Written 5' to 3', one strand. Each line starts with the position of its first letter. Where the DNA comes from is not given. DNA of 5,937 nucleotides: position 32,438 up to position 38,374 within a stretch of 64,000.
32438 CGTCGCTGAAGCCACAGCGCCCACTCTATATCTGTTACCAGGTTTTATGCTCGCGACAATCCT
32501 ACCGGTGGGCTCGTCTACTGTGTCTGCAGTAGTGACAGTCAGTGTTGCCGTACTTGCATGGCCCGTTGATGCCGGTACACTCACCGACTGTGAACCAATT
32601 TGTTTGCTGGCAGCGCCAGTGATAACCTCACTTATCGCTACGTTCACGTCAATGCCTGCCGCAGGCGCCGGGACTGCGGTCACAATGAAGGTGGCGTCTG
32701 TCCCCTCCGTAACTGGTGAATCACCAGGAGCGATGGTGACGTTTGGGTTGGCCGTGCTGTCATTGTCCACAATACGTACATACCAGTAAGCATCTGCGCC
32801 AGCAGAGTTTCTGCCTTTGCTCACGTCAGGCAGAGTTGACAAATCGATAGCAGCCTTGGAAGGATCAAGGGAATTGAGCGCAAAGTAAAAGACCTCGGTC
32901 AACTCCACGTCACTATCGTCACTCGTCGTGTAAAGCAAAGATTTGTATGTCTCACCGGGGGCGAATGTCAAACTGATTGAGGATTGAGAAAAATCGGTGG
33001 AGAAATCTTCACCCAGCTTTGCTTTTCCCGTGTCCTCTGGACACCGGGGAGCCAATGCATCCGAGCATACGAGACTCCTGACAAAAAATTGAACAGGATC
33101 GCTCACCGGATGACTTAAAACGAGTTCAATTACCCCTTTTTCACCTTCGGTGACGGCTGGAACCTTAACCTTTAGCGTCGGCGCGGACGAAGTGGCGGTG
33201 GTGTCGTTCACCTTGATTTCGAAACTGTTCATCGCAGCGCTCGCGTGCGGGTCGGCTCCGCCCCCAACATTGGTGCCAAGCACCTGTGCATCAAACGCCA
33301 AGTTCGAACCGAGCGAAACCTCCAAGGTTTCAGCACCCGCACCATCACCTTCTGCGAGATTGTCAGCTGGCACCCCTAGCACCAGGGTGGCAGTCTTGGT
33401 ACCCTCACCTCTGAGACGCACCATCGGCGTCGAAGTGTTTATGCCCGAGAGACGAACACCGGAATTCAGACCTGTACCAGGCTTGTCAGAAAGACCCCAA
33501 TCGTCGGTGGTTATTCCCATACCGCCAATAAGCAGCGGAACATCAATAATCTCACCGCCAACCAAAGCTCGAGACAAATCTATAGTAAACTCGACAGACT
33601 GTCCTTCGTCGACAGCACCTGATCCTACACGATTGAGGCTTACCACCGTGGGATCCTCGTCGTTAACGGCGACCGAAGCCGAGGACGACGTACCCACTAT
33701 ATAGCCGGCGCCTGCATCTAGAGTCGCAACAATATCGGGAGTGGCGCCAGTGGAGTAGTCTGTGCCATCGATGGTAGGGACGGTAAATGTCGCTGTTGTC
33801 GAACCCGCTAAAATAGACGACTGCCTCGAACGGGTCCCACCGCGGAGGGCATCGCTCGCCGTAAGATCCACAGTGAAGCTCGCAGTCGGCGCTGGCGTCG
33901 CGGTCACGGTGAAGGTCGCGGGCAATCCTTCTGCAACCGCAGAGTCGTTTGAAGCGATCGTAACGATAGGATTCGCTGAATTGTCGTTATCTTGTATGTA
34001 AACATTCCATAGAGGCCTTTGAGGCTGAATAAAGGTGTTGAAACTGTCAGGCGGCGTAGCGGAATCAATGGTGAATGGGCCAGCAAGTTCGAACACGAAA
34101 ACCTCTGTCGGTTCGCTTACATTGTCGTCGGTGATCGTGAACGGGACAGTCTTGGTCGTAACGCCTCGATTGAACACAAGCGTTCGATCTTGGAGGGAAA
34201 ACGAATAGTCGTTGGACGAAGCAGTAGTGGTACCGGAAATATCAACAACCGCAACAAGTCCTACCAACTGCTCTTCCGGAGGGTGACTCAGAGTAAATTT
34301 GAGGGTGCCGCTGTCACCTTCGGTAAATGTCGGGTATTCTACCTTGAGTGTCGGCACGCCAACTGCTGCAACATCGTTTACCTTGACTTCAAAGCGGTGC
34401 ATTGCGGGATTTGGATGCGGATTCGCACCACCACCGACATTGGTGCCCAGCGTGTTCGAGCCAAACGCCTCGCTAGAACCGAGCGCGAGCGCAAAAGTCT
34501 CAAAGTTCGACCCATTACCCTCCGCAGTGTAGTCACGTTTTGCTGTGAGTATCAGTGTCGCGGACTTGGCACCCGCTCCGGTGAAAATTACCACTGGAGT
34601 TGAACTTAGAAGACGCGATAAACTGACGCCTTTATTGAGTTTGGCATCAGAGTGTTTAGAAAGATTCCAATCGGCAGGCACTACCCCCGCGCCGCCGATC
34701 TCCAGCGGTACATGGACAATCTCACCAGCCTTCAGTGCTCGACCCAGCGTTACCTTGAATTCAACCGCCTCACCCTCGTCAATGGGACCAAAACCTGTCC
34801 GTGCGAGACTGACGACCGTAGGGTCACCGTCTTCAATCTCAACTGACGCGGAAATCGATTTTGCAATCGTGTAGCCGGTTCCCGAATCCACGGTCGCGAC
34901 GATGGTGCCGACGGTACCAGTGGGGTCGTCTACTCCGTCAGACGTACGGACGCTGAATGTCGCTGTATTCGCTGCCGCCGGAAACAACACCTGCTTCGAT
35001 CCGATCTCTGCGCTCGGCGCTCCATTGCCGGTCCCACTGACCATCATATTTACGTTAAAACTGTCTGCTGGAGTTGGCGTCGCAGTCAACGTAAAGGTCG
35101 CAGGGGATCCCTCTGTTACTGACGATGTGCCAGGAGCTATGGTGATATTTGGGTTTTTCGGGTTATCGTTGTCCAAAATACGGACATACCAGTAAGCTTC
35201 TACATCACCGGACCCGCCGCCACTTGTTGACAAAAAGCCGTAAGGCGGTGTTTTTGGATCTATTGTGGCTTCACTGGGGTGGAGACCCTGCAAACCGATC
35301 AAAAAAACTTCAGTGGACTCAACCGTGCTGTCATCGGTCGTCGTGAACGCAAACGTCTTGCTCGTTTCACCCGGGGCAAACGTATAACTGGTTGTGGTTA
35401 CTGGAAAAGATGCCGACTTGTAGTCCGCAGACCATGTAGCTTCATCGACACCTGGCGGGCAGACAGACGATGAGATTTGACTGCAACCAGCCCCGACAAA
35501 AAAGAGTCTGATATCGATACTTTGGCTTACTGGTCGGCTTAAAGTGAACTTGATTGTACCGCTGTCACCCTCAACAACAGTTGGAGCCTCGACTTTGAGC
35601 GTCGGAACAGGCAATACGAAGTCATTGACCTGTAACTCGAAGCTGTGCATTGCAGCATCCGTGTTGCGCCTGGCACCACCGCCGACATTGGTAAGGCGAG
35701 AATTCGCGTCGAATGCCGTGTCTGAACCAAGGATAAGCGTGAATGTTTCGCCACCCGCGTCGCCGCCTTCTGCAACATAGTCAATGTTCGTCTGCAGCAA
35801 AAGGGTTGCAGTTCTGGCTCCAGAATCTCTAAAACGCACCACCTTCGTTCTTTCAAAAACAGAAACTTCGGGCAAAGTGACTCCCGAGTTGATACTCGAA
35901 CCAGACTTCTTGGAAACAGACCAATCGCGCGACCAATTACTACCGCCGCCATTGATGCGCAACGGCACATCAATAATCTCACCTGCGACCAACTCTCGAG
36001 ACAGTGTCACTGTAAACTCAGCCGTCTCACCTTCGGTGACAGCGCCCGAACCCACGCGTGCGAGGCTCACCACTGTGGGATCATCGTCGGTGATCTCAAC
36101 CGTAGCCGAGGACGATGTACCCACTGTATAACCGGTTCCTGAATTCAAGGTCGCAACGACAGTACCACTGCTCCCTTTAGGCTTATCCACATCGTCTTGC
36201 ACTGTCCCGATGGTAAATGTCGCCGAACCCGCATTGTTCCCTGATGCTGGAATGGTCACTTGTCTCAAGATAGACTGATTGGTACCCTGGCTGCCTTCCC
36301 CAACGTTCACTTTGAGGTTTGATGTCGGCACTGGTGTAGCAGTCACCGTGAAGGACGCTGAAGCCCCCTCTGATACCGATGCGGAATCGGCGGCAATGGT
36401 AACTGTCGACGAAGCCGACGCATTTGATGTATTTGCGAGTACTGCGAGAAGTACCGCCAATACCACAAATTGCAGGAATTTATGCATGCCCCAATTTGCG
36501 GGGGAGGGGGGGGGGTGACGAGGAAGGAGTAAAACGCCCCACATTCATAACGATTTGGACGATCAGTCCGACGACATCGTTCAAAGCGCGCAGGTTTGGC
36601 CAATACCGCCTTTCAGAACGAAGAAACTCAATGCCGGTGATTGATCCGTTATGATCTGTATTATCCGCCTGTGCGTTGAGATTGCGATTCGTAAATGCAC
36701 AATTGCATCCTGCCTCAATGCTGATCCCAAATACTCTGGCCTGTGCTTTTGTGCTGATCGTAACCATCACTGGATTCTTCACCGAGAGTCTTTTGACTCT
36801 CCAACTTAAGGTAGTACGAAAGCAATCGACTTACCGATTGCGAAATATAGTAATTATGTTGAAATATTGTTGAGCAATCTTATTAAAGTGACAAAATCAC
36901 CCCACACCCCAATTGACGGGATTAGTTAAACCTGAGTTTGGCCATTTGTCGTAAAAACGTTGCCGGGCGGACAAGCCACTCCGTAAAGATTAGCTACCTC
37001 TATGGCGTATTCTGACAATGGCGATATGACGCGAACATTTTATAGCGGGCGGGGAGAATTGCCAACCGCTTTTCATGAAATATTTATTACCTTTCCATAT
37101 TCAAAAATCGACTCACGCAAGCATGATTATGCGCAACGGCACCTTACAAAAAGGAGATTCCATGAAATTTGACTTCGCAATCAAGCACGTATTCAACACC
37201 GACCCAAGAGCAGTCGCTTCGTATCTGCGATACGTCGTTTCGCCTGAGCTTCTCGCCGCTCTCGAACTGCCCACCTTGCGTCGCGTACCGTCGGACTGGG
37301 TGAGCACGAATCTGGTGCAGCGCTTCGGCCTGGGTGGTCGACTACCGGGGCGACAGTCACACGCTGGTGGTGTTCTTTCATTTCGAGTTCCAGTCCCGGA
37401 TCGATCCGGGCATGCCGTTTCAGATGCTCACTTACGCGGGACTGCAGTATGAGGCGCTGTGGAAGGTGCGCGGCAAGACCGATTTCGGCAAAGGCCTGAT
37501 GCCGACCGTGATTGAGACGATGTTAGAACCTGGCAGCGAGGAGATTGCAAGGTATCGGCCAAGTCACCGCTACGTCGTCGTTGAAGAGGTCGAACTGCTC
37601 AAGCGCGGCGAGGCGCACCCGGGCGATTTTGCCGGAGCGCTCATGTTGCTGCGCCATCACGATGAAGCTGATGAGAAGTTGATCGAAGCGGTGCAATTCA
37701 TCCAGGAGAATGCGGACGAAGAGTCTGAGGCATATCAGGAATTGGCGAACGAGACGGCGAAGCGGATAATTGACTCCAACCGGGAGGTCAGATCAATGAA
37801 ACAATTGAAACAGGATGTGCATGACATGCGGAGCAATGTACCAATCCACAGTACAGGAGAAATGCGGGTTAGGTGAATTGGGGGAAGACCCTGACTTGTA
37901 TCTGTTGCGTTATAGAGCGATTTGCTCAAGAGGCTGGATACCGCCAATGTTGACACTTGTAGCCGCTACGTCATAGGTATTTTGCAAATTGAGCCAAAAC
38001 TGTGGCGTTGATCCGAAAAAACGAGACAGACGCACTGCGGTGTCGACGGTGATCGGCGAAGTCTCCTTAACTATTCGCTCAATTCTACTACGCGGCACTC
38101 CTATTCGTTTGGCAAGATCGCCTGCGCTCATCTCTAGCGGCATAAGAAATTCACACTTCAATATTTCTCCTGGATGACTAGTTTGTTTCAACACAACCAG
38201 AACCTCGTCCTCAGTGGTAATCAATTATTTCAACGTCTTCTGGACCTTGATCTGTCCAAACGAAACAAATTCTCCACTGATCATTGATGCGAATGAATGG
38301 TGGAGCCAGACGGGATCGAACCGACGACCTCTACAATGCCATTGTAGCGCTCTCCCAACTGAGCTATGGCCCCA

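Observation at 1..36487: A 36.5-kb unterminated ORF, invisible in the ORF track, encodes a protein of at least 12,162 aa (over 1.2 MDa)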

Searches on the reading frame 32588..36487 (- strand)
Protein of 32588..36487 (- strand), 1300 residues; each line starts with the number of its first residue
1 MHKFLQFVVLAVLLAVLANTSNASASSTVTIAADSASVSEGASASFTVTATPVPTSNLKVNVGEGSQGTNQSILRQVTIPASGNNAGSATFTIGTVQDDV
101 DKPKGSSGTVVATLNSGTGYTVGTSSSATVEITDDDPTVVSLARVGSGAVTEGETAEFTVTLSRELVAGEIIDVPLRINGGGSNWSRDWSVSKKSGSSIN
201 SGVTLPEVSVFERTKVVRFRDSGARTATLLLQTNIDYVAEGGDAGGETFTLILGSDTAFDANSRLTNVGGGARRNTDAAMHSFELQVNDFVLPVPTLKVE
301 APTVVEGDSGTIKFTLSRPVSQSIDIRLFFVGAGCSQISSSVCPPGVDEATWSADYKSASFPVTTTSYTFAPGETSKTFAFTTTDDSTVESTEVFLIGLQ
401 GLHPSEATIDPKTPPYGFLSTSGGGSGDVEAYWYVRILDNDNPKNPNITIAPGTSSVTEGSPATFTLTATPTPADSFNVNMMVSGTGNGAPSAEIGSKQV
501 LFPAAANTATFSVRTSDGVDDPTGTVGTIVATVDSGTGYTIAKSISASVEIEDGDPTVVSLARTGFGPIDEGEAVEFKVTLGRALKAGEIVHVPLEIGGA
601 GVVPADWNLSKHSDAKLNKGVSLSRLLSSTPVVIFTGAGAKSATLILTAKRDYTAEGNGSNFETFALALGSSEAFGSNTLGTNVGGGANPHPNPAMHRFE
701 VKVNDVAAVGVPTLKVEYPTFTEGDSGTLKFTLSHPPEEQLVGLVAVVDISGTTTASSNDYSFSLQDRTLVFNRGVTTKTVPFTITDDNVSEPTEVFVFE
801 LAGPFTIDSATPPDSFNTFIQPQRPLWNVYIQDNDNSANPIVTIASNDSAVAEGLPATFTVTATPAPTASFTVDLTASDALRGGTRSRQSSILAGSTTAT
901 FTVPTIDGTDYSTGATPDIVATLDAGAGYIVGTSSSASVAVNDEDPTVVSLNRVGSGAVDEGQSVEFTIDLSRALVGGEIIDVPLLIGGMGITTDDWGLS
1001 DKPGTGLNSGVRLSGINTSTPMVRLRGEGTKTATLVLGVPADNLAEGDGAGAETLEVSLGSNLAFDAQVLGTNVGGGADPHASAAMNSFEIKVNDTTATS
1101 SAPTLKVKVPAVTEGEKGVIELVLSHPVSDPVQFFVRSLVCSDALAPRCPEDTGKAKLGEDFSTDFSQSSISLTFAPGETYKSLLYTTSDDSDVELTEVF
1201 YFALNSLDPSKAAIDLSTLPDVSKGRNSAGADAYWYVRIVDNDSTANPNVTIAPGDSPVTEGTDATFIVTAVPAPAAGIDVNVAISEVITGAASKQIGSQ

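Call 10: find_homologous_proteins(query=window:32588-36487:-, max_evalue=1e-10)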
Query window:32588-36487:- (1300 aa): 550 proteins with E <= 1e-10 among 8000 candidates; the best 120 are listed.
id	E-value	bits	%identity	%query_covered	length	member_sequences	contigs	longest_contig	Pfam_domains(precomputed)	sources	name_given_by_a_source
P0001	0.0e+0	1021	42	29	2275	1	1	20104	PF03160.21,PF16397.11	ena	-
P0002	9.3e-244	830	37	33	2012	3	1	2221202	PF03160.21,PF16397.11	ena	-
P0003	2.3e-158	547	29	39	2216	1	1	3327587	-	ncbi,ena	-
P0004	6.8e-152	526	52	16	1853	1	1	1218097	PF03160.21,PF27683.1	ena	-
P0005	2.4e-136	474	32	76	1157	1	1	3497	PF07679.23,PF13927.13,PF03160.21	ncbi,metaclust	ncbi:MAG: hypothetical protein TH68_03470, partial [Candidatus Synechococcus spongiarum 142]|metaclu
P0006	5.3e-129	450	32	37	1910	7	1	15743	PF03160.21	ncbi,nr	ncbi:MAG: hypothetical protein OXI29_13355, partial [bacterium]|nr:hypothetical protein [bacterium]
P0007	3.0e-118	414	38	32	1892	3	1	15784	PF03160.21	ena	-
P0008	7.0e-117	410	35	28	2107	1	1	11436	PF03160.21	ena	-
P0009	5.0e-115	404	46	12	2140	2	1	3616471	PF07703.21,PF13927.13,PF03160.21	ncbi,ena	-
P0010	1.4e-112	395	33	41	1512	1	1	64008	PF03160.21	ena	-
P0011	3.6e-110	388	55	14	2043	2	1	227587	PF03160.21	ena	-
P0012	6.7e-107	377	35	27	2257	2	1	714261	PF03160.21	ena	-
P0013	1.5e-106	376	32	42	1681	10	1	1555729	PF06468.20,PF13927.13,PF12799.14,PF13855.13,PF14155.12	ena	-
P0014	1.7e-100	356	33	28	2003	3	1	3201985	PF03160.21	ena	-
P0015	2.3e-100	355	57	13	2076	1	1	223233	PF03160.21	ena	-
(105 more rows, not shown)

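Call 51: search_protein_representatives(protein=window:32888-36487:-)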
Query: 1200 residues. Proteins with E-value up to 0.001 (for the whole library): 3472; up to 1e-10: 1740; up to 1e-30: 639. The best 150 are listed.
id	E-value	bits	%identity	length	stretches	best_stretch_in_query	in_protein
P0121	0.0e+00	3813.6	56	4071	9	1-1200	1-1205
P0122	2.1e-298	1009.2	37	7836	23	440-688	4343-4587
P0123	4.7e-273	925.2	43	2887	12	431-795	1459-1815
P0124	2.9e-238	810.1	36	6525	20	885-1118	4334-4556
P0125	2.7e-233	793.6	36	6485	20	855-1136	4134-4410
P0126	5.4e-198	676.7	43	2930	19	837-1099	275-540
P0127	3.4e-194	664.1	40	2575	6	24-796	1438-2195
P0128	1.4e-193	662.1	36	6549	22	423-701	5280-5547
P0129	1.2e-188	645.8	40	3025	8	446-1096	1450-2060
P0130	1.5e-184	632.2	43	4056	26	29-161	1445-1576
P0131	1.0e-183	629.4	36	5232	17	932-1164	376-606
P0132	4.6e-180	617.3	41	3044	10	837-1138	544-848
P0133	2.1e-176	605.2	42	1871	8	927-1100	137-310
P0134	7.2e-175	600.1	39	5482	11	926-1111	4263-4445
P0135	1.6e-173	595.6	35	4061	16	838-1159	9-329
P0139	5.5e-161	554.2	33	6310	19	359-1126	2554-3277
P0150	7.4e-132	457.7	35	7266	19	417-649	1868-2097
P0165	6.8e-109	381.7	34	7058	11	363-971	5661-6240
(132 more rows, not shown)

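Call 53: find_encoding_contigs(protein=P0121, flank=10000, max_places=4)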
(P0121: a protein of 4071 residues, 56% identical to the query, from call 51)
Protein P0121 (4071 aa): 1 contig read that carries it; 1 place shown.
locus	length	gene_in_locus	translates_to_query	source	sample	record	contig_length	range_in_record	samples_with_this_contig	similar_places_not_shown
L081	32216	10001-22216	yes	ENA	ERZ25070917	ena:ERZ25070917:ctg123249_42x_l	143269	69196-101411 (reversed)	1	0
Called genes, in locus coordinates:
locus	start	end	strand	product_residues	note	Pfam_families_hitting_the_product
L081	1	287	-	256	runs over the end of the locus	PF02569:Pantoate_ligase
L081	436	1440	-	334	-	PF08240:ADH_N, PF00107:ADH_zinc_N, PF13602:ADH_zinc_N_2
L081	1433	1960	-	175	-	PF25084:LbH_EIF2B (faint), PF00132:Hexapep (weak), PF25087:GMPPB_C (faint), PF00132:Hexapep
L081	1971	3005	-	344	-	PF08496:Peptidase_S49_N, PF01972:SDH_protease, PF01343:Peptidase_S49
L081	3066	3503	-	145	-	-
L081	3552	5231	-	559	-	PF00749:tRNA-synt_1c, PF03950:tRNA-synt_1c_C, PF20974:tRNA-synt_1c_C2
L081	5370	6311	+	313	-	PF02951:GSH-S_N, PF02955:GSH-S_ATP, PF08443:RimK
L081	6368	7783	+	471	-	PF00749:tRNA-synt_1c, PF19269:Anticodon_2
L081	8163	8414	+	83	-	PF01381:HTH_3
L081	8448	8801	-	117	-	-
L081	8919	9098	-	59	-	-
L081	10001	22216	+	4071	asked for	PF03160:Calx-beta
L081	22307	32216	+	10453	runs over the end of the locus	-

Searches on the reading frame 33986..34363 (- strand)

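Call 22: search_protein_families(library=pfam, proteins=[window:33986-34363:-], max_evalue=1)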
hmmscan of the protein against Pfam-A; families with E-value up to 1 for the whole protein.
window:33986-34363:- (126 aa): 2 families
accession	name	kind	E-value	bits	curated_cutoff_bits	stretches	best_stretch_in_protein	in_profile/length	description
PF03160.20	Calx-beta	-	1.3e-07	32.1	27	1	42-99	46-100/119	Calx-beta domain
PF06691.16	DUF1189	-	0.035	14.1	28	1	6-81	59-136/244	Protein of unknown function (DUF1189)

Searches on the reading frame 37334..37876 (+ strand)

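Call 8: search_protein_families(library=pfam, proteins=[window:37334-37876:+], max_evalue=0.001)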
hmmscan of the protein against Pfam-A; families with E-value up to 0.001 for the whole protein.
window:37334-37876:+ (180 aa): 0 families

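Call 38: search_protein_families(library=pfam, proteins=[window:37334-37876:+], max_evalue=0.1)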
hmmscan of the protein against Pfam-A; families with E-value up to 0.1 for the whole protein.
window:37334-37876:+ (180 aa): 2 families
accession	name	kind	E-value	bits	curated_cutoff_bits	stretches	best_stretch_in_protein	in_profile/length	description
PF25568.1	AAA_lid_At3g28540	-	0.0016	18.8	27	1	87-133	27-72/75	At3g28540-like, AAA+ ATPase lid domain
PF18314.6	FAS_I_H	-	0.023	14.9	23.3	1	111-177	111-178/203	Fatty acid synthase type I helical domain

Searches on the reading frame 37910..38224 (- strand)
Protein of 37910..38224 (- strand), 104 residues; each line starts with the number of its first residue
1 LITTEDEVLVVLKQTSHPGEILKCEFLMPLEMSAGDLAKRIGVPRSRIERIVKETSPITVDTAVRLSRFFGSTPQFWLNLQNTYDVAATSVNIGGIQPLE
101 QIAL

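Call 38: search_protein_families(library=pfam, proteins=[window:37910-38224:-], max_evalue=0.1)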
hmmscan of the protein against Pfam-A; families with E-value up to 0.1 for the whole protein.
window:37910-38224:- (104 aa): 7 families
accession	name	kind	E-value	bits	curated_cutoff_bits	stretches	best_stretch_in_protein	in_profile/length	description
PF01381.28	HTH_3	-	2.4e-08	34.3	23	1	29-76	7-54/55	Helix-turn-helix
PF13443.12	HTH_26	-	0.0012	19.5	22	1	31-74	10-54/63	Cro/C1-type HTH DNA-binding domain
PF13560.12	HTH_31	-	0.0092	16.7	27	1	32-73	15-57/64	Helix-turn-helix domain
PF04218.19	CENP-B_N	-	0.014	15.4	21.2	1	32-54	23-45/53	CENP-B N-terminal DNA-binding domain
PF20432.4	Xre-like-HTH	-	0.021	15.5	25.8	1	31-69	23-61/63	Antitoxin Xre-like helix-turn-helix domain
PF01978.25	TrmB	-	0.067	13.5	25.6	0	31-53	22-44/68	Sugar-specific transcriptional regulator TrmB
PF12802.13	MarR_2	-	0.092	13.4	27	0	31-54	18-43/61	MarR family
